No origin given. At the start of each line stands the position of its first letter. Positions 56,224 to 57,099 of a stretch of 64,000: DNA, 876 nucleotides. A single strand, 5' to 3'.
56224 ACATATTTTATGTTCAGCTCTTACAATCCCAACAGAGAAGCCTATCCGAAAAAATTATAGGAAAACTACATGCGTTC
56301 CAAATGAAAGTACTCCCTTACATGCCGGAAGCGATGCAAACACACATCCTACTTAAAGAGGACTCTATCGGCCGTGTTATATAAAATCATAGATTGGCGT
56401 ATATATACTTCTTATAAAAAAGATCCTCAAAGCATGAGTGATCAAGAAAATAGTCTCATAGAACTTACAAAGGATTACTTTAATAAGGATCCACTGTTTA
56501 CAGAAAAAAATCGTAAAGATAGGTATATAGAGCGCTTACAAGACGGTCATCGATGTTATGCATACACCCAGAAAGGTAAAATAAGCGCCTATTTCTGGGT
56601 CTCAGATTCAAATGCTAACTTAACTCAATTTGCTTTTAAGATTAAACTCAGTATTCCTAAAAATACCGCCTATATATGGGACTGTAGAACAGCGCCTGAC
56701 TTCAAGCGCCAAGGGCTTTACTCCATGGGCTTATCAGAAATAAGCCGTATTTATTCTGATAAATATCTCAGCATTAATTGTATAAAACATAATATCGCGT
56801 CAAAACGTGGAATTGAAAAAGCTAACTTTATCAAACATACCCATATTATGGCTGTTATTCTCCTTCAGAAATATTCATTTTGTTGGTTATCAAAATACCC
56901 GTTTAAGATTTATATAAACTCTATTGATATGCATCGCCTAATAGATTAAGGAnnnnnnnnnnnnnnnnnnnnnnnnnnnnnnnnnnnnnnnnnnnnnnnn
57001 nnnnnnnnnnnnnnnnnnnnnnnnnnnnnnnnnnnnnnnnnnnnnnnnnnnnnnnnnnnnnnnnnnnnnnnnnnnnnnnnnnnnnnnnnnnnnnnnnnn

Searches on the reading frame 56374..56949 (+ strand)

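Call 68: search_protein_families(library=pfam, proteins=[window:56374-56949:+], max_evalue=0.01)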
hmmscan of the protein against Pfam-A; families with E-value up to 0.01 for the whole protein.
window:56374-56949:+ (191 aa): 1 family
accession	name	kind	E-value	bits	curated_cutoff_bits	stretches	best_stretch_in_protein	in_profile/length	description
PF00583.31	Acetyltransf_1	-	0.0011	19.7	20.7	1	34-145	10-109/116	Acetyltransferase (GNAT) family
